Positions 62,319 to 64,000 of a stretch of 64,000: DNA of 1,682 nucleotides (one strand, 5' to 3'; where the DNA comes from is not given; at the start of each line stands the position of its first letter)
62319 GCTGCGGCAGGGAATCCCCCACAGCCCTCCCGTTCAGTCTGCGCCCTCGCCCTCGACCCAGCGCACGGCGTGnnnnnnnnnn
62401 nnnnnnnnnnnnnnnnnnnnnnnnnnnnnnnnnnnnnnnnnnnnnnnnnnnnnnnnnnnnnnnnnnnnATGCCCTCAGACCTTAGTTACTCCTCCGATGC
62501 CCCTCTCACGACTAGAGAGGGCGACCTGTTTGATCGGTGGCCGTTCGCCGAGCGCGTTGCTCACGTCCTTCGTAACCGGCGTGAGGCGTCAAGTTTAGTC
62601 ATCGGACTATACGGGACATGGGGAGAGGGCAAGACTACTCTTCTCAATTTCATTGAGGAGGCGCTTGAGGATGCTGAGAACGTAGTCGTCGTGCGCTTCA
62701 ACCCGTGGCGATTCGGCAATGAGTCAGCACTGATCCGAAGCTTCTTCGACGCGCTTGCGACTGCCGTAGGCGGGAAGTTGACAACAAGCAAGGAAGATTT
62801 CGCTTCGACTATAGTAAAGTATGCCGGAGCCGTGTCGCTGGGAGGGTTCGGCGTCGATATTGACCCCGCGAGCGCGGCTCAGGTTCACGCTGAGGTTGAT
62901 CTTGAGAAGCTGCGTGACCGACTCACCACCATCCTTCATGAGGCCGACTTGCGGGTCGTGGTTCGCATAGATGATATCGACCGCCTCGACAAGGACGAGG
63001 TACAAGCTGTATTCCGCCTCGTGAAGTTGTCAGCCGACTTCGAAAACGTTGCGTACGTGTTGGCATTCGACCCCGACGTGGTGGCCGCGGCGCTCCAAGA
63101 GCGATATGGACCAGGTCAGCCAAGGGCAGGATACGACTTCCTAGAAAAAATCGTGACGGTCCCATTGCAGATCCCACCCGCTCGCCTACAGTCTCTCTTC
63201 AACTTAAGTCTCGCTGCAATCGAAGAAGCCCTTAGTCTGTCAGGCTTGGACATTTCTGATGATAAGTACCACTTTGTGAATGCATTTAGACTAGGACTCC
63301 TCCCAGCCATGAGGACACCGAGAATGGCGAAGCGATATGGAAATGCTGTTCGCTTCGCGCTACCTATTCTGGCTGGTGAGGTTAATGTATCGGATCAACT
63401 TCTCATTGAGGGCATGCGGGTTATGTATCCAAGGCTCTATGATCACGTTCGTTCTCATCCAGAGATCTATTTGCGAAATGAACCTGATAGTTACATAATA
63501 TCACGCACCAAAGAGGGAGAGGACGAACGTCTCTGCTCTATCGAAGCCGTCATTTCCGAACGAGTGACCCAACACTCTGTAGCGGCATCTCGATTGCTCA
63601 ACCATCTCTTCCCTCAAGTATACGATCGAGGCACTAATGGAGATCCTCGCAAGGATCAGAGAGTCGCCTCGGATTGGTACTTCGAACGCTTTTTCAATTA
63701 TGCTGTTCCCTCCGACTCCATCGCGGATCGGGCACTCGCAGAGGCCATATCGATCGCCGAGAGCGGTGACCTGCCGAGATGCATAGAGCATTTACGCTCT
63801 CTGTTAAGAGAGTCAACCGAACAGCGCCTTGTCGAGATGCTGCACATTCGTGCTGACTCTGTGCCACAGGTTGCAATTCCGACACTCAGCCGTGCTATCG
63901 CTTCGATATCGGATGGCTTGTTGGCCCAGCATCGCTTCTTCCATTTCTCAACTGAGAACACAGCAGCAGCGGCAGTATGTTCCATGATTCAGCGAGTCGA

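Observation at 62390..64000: Abrupt GC drop marks a probable horizontally acquired island opening with a KAP-family NTPase gene absent from the ORF track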

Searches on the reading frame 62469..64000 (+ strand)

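Call 6: search_protein_families(library=pfam, proteins=[window:62469-64000:+], max_evalue=1)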
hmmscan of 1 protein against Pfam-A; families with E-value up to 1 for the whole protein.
window:62469-64000:+ (510 aa): 13 families
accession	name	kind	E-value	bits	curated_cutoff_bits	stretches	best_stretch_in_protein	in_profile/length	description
PF07693.20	KAP_NTPase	-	1.2e-49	169.6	20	1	25-295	3-287/293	KAP family P-loop domain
PF13191.12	AAA_16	-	1.1e-08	36.2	32.6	1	28-189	10-160/167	AAA ATPase domain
PF13401.12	AAA_22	-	1.1e-07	32.6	27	1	44-203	7-125/130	AAA domain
PF01637.24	ATPase_2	-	0.019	15.2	33.2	1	38-175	16-124/225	ATPase domain predominantly from Archaea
PF00004.35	AAA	-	0.048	14.5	21.2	1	47-177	3-73/131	ATPase family associated with various cellular activities (AAA)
PF00005.33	ABC_tran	-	0.056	14.5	25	1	44-84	13-52/137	ABC transporter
PF06745.19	ATPase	-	0.08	12.7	26.6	0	138-183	98-141/231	KaiC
PF25199.1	nSTAND_NTPase5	-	0.092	13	34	1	30-67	29-66/145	Novel STAND NTPase 5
PF02367.23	TsaE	-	0.15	12.5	26.6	1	32-72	12-51/128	Threonylcarbamoyl adenosine biosynthesis protein TsaE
PF00931.28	NB-ARC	-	0.19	11.4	23.5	1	28-64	6-40/248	NB-ARC domain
PF02492.25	cobW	-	0.3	11.1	20.7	0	44-76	2-34/180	CobW/HypB/UreG, nucleotide-binding domain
PF24883.2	NPHP3_N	-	0.31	11.7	24.8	0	40-77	20-57/164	Nephrocystin 3, N-terminal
PF23399.1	LTI65_PGEED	-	0.43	10.8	27.3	0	342-364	9-29/31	LTI65/LTI78 PGEED repeat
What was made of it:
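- Checked: Pfam KAP_NTPase scores E = 1.2e-49 (call 6).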

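Call 7: search_protein_families(library=padloc, proteins=[window:62469-64000:+], max_evalue=1)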
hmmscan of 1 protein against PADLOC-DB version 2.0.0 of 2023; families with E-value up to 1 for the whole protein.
window:62469-64000:+ (510 aa): 8 families
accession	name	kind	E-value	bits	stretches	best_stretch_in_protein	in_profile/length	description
PDLC02361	PifA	-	1e-62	210.8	1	6-486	4-520/720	PifA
PDLC02209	QatA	-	2.1e-18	64.3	2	19-85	11-77/646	-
PDLC02210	QatA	-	7.4e-18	62.4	2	144-242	186-284/593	-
PDLC04959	PDC-S20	-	3.3e-09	34.8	1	19-122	19-117/464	-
PDLC04956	PDC-S20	-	5.5e-09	33.9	2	14-70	7-61/450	-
PDLC04957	PDC-S20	-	1.1e-08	33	2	18-82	5-77/446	-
PDLC04958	PDC-S20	-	4.3e-08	30.9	1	19-82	4-68/458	-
PDLC05035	PDC-S53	-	0.065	9.2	1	42-76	510-544/900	-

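Call 8: search_protein_families(library=ncbifam, proteins=[window:62469-64000:+], max_evalue=1)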
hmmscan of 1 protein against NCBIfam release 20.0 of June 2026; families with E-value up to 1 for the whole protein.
window:62469-64000:+ (510 aa): 9 families
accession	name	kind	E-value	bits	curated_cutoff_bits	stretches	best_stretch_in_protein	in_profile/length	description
NF041923.1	QatA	equivalog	2.8e-20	72.6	600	2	19-83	11-74/628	Qat anti-phage system ATPase QatA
TIGR02928.1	TIGR02928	subfamily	0.0029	16.5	181.3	0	148-190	116-161/366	orc1/cdc6 family replication initiation protein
NF047389.1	ATPase_Sll1717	subfamily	0.0056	15.8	75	1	94-191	115-218/454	P-loop ATPase, Sll1717 family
TIGR03420.1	DnaA_homol_Hda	equivalog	0.019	14.5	194.8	0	141-191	70-122/226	DnaA regulatory inactivator Hda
NF004738.0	PRK06074.2-5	equivalog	0.091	12.4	198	1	139-188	30-78/174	NADH-quinone oxidoreductase subunit C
NF000355.4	ribo_prot_ABC_F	equivalog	0.098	11.5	380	1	45-73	31-59/499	ribosomal protection-like ABC-F family protein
NF001625.0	PRK00411.1-3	equivalog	0.11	11.2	501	0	30-71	50-88/415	ORC1-type DNA replication protein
NF004018.0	PRK05480.1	equivalog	0.12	11.8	180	0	40-75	4-38/210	uridine kinase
NF000170.2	ABCF_Vga_all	exception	0.13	10.8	725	1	45-73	32-60/521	Vga family ABC-F type ribosomal protection protein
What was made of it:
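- On QatA (QatABCD system): 72.6 bits against a cutoff of 600 (call 8).
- NCBIfam QatA scores 72.6 bits against a cutoff of 600 (call 8).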

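Call 11: find_homologous_proteins(query=window:62469-64000:+, max_evalue=0.00001)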
Query window:62469-64000:+ (510 aa): 588 proteins with E <= 0.00001 among 8000 candidates; the best 120 are listed.
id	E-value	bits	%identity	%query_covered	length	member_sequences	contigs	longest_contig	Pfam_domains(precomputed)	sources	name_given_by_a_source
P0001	0.0e+0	1127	100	100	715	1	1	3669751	PF07693.21,PF13401.13,PF13191.13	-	-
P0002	3.9e-233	793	71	100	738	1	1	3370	PF07693.21,PF13191.13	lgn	-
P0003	1.9e-231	787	70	100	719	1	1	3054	PF07693.21,PF13191.13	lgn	-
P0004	2.5e-231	787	71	100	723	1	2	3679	PF07693.21,PF13191.13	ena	-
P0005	1.4e-198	679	64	99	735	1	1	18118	PF07693.21,PF13401.13,PF13191.13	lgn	-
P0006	1.7e-190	652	64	93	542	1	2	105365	PF07693.21,PF13191.13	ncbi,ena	-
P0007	3.3e-180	618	55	100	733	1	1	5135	PF07693.21,PF13401.13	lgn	-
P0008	7.7e-171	587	57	99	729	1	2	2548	PF07693.21,PF13401.13,PF13191.13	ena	-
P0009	3.4e-166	572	53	100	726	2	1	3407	PF07693.21,PF13401.13,PF13191.13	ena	-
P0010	1.2e-154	534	55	94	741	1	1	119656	PF07693.21,PF13401.13,PF13191.13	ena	-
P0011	3.1e-142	493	47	100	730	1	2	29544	PF07693.21,PF13191.13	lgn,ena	-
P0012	2.2e-114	401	42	99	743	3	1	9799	PF07693.21,PF13401.13,PF01637.25,PF13191.13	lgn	-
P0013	2.7e-112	394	42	93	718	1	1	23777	PF07693.21,PF13401.13,PF13191.13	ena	-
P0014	6.6e-112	393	41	99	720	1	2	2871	PF07693.21,PF13401.13,PF13191.13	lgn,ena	-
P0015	8.8e-112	393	42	99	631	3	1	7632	PF07693.21,PF13401.13,PF13191.13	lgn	-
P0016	3.4e-111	391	46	84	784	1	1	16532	PF07693.21,PF13401.13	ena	-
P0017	1.7e-110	388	41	99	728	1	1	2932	PF07693.21,PF13191.13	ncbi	-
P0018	2.6e-110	388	43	99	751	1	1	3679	PF07693.21,PF13401.13,PF13191.13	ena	-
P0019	3.2e-110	387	43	99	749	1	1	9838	PF07693.21,PF13401.13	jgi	jgi:KAP family P-loop domain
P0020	5.4e-110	387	43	99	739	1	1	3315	PF07693.21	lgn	-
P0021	1.3e-109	385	40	99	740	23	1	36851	PF07693.21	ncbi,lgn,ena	-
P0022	2.0e-109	385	43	90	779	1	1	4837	PF07693.21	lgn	-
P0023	2.0e-109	385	41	99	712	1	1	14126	PF07693.21,PF13401.13,PF01637.25,PF13191.13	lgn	-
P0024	2.7e-109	384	40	99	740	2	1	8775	PF07693.21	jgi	jgi:predicted KAP-like P-loop ATPase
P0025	3.2e-109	384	41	97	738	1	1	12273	PF07693.21,PF13401.13,PF13191.13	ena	-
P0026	3.8e-109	384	42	93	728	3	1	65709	PF07693.21,PF13401.13,PF13191.13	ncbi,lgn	-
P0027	6.4e-109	383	44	89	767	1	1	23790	PF07693.21,PF13401.13,PF13191.13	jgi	jgi:predicted KAP-like P-loop ATPase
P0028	3.3e-108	381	40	99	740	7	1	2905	PF07693.21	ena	-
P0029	6.6e-108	380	41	100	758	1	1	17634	PF07693.21,PF13401.13,PF13191.13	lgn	-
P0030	7.6e-108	380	42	98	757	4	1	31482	PF07693.21,PF13401.13,PF13191.13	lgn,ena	-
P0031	7.8e-108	380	42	99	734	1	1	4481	PF07693.21,PF13401.13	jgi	jgi:hypothetical protein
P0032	8.4e-108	379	40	100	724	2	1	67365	PF07693.21,PF13401.13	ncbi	-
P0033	8.8e-108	379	43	90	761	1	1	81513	PF07693.21,PF13191.13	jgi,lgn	jgi:hypothetical protein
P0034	1.2e-107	379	40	99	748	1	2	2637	PF07693.21,PF13401.13,PF13191.13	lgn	-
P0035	1.3e-107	379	42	98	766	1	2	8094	PF07693.21,PF13401.13,PF13191.13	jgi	jgi:predicted KAP-like P-loop ATPase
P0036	2.8e-107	378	42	99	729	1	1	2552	PF07693.21,PF13401.13,PF13191.13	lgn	-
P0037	3.2e-107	378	41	99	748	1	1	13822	PF07693.21,PF13401.13,PF13191.13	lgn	-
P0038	4.4e-107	377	39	99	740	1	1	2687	PF07693.21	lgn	-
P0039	4.8e-107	377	39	99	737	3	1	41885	PF07693.21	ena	-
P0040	5.0e-107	377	43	94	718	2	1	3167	PF07693.21,PF13191.13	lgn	-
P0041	7.2e-107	376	44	90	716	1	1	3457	PF07693.21,PF13401.13,PF13191.13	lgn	-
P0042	9.2e-107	376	41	99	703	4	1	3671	PF07693.21,PF13401.13,PF13191.13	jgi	jgi:hypothetical protein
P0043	1.3e-106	376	41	94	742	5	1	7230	PF07693.21,PF13401.13,PF13191.13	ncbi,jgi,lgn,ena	-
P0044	1.4e-106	375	40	93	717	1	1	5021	PF07693.21,PF13401.13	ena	-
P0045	1.5e-106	375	42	90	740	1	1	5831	PF07693.21,PF13401.13,PF13191.13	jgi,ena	-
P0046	1.5e-106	375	43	90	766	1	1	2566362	PF07693.21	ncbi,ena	-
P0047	1.8e-106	375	39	99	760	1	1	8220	PF07693.21,PF13191.13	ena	-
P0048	1.9e-106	375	41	97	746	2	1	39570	PF07693.21,PF13191.13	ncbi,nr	ncbi:MAG: KAP family P-loop domain protein [Deltaproteobacteria bacterium ADurb.Bin151]|nr:MAG: KAP 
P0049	2.2e-106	375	43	93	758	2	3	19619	PF07693.21,PF13401.13,PF13191.13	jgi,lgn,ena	-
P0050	2.8e-106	374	41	98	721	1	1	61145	PF07693.21,PF13401.13,PF13191.13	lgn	-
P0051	6.0e-106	373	43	93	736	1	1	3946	PF07693.21,PF13401.13,PF13191.13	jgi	jgi:hypothetical protein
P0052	6.5e-106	373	41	98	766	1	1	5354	PF07693.21,PF13401.13,PF13191.13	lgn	-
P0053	1.1e-105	373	42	91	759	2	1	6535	PF07693.21,PF13401.13,PF13191.13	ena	-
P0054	1.7e-105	372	42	99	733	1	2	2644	PF07693.21,PF13401.13,PF13191.13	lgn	-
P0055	2.2e-105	372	41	99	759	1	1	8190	PF07693.21,PF13191.13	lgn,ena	-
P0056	2.6e-105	371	42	91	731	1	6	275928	PF07693.21,PF13401.13,PF13191.13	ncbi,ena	-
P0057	3.0e-105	371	39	99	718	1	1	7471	PF07693.21,PF13401.13,PF13191.13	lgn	-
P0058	3.1e-105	371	42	89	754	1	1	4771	PF07693.21,PF13401.13,PF13191.13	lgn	-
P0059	3.2e-105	371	43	93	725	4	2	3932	PF07693.21,PF13401.13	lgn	-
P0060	3.4e-105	371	39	99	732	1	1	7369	PF07693.21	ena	-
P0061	4.0e-105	371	40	99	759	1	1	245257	PF07693.21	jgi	jgi:predicted KAP-like P-loop ATPase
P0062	4.4e-105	371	41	99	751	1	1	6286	PF07693.21,PF13401.13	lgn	-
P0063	4.4e-105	371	40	98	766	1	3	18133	PF07693.21,PF13401.13,PF13191.13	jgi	-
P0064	4.9e-105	370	40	99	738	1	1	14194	PF07693.21,PF13401.13,PF13191.13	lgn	-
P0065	5.3e-105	370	42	94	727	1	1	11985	PF07693.21,PF13401.13,PF13191.13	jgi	jgi:hypothetical protein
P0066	5.7e-105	370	40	100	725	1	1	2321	PF07693.21,PF13401.13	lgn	-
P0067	6.0e-105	370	40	98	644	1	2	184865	PF07693.21,PF13401.13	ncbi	ncbi:P-loop NTPase fold protein [Paenibacillus sp. D51F]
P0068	6.3e-105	370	41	99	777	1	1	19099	PF07693.21,PF13401.13,PF13191.13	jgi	jgi:predicted KAP-like P-loop ATPase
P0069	7.6e-105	370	39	99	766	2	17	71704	PF07693.21,PF13191.13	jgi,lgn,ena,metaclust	metaclust:\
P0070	8.6e-105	370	41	98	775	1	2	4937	PF07693.21,PF13401.13,PF13191.13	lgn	-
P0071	1.0e-104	369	38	100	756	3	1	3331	PF07693.21,PF13401.13,PF13191.13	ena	-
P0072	1.0e-104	369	40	99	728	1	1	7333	PF07693.21,PF13401.13,PF13191.13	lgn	-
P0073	1.1e-104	369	39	100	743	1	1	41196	PF07693.21,PF13401.13,PF01637.25,PF13191.13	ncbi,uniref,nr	ncbi:P-loop NTPase fold protein [Kamptonema sp. UHCC 0994]|uniref:KAP family P-loop NTPase fold prot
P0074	1.7e-104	369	41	94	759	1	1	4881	PF07693.21,PF13401.13,PF13191.13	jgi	jgi:hypothetical protein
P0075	2.0e-104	368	38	100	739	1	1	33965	PF07693.21,PF13401.13,PF13191.13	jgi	jgi:hypothetical protein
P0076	5.1e-104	367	43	87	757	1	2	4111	PF07693.21,PF13401.13,PF13191.13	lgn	-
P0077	5.7e-104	367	41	90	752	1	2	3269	PF07693.21,PF13401.13,PF13191.13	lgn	-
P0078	6.2e-104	367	42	90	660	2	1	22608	PF07693.21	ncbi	-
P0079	8.4e-104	366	39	97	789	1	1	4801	PF07693.21,PF13401.13,PF13191.13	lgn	-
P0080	1.4e-103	366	39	98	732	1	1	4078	PF07693.21,PF13401.13,PF13191.13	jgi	-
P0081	1.4e-103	366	41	96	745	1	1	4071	PF07693.21,PF13401.13,PF13191.13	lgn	-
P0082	1.7e-103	365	43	84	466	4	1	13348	PF07693.21,PF13401.13,PF13191.13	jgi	jgi:predicted KAP-like P-loop ATPase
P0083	1.8e-103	365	39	99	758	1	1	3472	PF07693.21,PF13401.13,PF13191.13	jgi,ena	-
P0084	3.4e-103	364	38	99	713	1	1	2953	PF07693.21,PF13401.13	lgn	-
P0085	4.3e-103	364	37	99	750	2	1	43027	PF07693.21,PF13401.13,PF01637.25,PF13191.13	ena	-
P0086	4.7e-103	364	40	100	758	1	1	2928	PF07693.21,PF13401.13,PF13191.13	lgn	-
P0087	9.9e-103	363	38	99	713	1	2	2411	PF07693.21,PF13401.13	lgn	-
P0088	1.0e-102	363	42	94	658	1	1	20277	PF07693.21,PF13401.13,PF13191.13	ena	-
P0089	1.1e-102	363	41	94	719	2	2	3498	PF07693.21,PF13401.13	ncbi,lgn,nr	ncbi:MAG: KAP family NTPase [Deltaproteobacteria bacterium]|nr:KAP family NTPase [Deltaproteobacteri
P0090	1.2e-102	363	40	93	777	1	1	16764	PF07693.21,PF13401.13,PF13191.13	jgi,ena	jgi:hypothetical protein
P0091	1.3e-102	362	41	90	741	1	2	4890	PF07693.21,PF13401.13,PF13191.13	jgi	jgi:hypothetical protein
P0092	1.4e-102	362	41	95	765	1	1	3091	PF07693.21,PF13401.13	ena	-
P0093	1.5e-102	362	41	96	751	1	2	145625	PF07693.21,PF13191.13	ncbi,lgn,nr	ncbi:MAG: P-loop NTPase fold protein [Bacillota bacterium]|nr:P-loop NTPase fold protein [Bacillota 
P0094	1.7e-102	362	41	89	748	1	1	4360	PF07693.21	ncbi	-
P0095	1.7e-102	362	37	99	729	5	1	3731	PF07693.21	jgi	jgi:hypothetical protein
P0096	1.9e-102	362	43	93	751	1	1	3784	PF07693.21,PF13401.13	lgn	-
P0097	2.1e-102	362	39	98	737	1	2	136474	PF07693.21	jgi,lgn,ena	-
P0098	2.7e-102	361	44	92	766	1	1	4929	PF07693.21,PF13401.13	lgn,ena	-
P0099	3.2e-102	361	42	92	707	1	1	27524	PF07693.21,PF13401.13,PF01637.25,PF13191.13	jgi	jgi:KAP family P-loop domain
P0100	3.3e-102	361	39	99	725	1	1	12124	PF07693.21,PF13191.13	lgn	-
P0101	3.5e-102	361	40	98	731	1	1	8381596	PF07693.21,PF13401.13,PF13191.13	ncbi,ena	-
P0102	3.5e-102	361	42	86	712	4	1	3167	PF07693.21,PF13401.13,PF13191.13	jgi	jgi:hypothetical protein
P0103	4.8e-102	361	42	93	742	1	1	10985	PF07693.21,PF13401.13,PF13191.13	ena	-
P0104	6.1e-102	360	40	99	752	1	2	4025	PF07693.21,PF13401.13,PF13191.13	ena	-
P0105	6.9e-102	360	40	99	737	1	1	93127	PF07693.21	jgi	jgi:hypothetical protein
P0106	7.8e-102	360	40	98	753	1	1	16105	PF07693.21,PF13401.13,PF13191.13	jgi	jgi:hypothetical protein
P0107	8.2e-102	360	39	99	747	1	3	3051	PF07693.21,PF13401.13,PF13191.13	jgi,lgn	jgi:predicted KAP-like P-loop ATPase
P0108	1.4e-101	359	38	99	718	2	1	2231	PF07693.21,PF13401.13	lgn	-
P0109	1.5e-101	359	39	99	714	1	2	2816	PF07693.21,PF13401.13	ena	-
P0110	1.8e-101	359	38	99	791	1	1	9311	PF07693.21,PF13401.13,PF13191.13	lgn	-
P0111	2.2e-101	358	37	99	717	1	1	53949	PF07693.21,PF13401.13,PF01637.25,PF13191.13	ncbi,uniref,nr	ncbi:KAP family P-loop NTPase fold protein [Paenibacillus kobensis]|uniref:KAP family P-loop NTPase 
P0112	2.8e-101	358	42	93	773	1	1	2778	PF07693.21,PF13401.13,PF13191.13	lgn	-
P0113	3.0e-101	358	41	98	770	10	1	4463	PF07693.21,PF13401.13,PF13191.13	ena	-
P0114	3.7e-101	358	40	97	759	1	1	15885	PF07693.21,PF13401.13,PF13191.13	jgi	jgi:hypothetical protein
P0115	5.1e-101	357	41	90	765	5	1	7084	PF07693.21,PF13401.13,PF13191.13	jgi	jgi:hypothetical protein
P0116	6.8e-101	357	42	87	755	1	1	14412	PF07693.21,PF13191.13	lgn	-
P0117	9.0e-101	356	40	98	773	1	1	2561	PF07693.21,PF13401.13,PF13191.13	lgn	-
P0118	1.4e-100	356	39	99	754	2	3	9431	PF07693.21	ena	-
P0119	1.6e-100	355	40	99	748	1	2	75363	PF07693.21,PF13401.13,PF13191.13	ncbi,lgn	-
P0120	1.9e-100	355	40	99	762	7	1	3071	PF07693.21,PF13401.13,PF13191.13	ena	-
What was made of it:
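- The protein is recorded on a single 3.67-Mb contig (call 11).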

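Call 12: find_encoding_contigs(protein=P0001, flank=10000, max_places=5)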
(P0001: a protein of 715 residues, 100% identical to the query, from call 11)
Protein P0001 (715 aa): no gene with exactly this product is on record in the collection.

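Call 14: find_related_loci(query=P0001, collection=genome_contigs, flank=10000)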
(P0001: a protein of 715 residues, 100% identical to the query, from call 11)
Query P0001 (715 aa) in genome_contigs; peptide patterns used: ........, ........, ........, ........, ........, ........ (x = any residue, [..] = any of these).
41 stretches matched a pattern; 1 encode a relative of the query (tblastn E <= 1e-3); 1 distinct loci.
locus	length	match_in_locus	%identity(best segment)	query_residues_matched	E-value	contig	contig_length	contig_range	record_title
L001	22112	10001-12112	37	6-714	2e-132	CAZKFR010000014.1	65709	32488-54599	MAG TPA_asm: uncultured Rhodothermaceae bacterium isolate SRP162660_co1_314 genome assembly, contig: NODE_51_length_6570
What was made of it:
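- Tried and rejected: The GTDB genome scan returned only a 37%-identical Rhodothermaceae MAG (call 14).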

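Call 17: search_dna_similar(query=P0001, collection=plasmids, mode=protein, max_rows=30)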
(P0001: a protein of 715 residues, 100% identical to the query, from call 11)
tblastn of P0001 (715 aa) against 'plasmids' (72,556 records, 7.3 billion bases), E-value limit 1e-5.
Records with a match: 119; places in all: 121; records where one place covers at least 80% of the query: 17.
Best place of each record, by identity: <60% 119.
By first word of the organism name: Bacillus 26; Klebsiella 24; Rhizobium 9; Streptomyces 8; Rhodococcus 5; Sinorhizobium 5; Cronobacter 4; Xanthomonas 3; Hymenobacter 2; Agrobacterium 2; and 27 more.
By predicted mobility (MOB-suite, as given by PLSDB): non-mobilizable 62; conjugative 38; mobilizable 19.
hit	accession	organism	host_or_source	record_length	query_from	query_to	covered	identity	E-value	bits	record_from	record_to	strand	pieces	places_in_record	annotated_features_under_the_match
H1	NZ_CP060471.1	Xanthomonas citri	Cell culture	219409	6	715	99%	32.4%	5e-73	266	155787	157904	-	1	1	P-loop NTPase fold protein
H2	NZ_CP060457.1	Xanthomonas citri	Cell culture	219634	6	715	99%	32.4%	5e-73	266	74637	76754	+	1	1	P-loop NTPase fold protein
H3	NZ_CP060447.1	Xanthomonas citri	Cell culture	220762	6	715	99%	32.4%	5e-73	266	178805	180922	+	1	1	P-loop NTPase fold protein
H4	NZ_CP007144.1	Hymenobacter swuensis DY53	-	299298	8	653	90%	30.8%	6e-62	233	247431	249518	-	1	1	KAP family NTPase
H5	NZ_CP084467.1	Halomicrobium salinisoli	cell culture,gobi saline soil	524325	26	653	88%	28.3%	4e-42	173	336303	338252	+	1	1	P-loop NTPase fold protein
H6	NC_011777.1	Bacillus cereus AH820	-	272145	4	655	91%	26.2%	6e-54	209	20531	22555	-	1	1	P-loop NTPase fold protein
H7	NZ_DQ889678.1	Bacillus cereus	-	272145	4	655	91%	26.2%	6e-54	209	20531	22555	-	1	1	P-loop NTPase fold protein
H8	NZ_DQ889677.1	Bacillus cereus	-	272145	4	655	91%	26.2%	6e-54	209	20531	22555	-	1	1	P-loop NTPase fold protein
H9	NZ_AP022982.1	Bacillus cereus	-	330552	4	655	91%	26.0%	2e-52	204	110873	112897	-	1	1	P-loop NTPase fold protein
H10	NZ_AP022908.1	Bacillus cereus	-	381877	4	655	91%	26.0%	4e-52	203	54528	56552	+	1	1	P-loop NTPase fold protein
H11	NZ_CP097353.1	Bacillus cereus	pure culture,oil contaminated soil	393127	4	655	91%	26.0%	4e-52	203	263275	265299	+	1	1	P-loop NTPase fold protein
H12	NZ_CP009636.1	Bacillus cereus 03BB108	Dust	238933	4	656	91%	25.5%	1e-57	220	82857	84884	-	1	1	P-loop NTPase fold protein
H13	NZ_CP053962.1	Bacillus cereus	-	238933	4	656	91%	25.5%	1e-57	220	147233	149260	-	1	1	P-loop NTPase fold protein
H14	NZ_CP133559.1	Bacillus wiedmannii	Thaumetopoea processionea,liquid culture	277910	4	655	91%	25.5%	2e-52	204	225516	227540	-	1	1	P-loop NTPase fold protein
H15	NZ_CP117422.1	Bacillus cereus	-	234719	4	655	91%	25.5%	5e-53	206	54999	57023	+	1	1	P-loop NTPase fold protein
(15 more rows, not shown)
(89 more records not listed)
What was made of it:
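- Tried and rejected: Plasmid-borne relatives exist but at <= 37% identity (call 17).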

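Call 19: find_encoding_contigs(protein=P0005, flank=10000, max_places=3)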
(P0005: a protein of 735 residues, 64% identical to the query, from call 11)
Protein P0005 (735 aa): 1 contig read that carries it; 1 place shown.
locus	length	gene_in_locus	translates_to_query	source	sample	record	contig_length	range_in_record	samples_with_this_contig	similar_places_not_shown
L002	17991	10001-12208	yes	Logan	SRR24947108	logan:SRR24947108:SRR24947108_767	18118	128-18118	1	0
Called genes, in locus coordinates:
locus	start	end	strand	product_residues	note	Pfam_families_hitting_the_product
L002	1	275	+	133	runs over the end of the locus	?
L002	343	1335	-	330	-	PF13391:HNH_2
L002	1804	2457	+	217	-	-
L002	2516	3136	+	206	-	PF01420:Methylase_S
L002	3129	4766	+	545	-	PF12161:HsdM_N, PF02384:N6_Mtase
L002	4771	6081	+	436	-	PF01420:Methylase_S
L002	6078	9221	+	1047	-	PF04313:HSDR_N, PF04851:ResIII, PF18766:SWI2_SNF2, PF22679:T1R_D3-like, PF11867:T1RH-like_C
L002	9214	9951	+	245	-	PF01863:YgjP-like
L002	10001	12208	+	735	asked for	PF07693:KAP_NTPase, PF13191:AAA_16, PF13401:AAA_22 (weak)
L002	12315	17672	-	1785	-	PF25794:SACS, PF13020:NOV_C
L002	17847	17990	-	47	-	?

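Call 20: find_encoding_contigs(protein=P0010, flank=10000, max_places=3)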
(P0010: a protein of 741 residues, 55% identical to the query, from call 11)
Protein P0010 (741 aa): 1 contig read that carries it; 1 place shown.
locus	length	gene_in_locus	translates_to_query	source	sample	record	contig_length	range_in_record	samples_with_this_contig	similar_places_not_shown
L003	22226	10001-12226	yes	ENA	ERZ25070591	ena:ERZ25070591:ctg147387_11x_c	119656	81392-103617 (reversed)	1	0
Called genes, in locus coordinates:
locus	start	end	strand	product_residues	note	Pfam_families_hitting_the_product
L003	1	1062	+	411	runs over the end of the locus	-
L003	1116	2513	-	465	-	PF04326:SLFN_AlbA_2, PF13749:HATPase_c_4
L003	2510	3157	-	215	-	PF13271:DUF4062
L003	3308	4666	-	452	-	-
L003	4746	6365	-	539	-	PF04471:Mrr_cat (weak)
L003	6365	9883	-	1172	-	PF20464:MmeI_N, PF20465:MmeI_hel, PF20473:MmeI_Mtase, PF07669:Eco57I (weak), PF20466:MmeI_TRD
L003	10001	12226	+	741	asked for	PF07693:KAP_NTPase, PF13191:AAA_16 (weak), PF13401:AAA_22 (weak)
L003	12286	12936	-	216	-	-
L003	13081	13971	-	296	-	-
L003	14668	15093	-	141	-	-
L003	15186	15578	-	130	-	-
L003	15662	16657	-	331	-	PF19663:DUF6166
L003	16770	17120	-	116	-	PF05099:TerB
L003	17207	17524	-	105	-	-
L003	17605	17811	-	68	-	PF04002:RadC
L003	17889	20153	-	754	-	PF00589:Phage_integrase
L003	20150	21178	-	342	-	PF02899:Phage_int_SAM_1, PF13495:Phage_int_SAM_4 (weak), PF00589:Phage_integrase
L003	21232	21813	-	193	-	-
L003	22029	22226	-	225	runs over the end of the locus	-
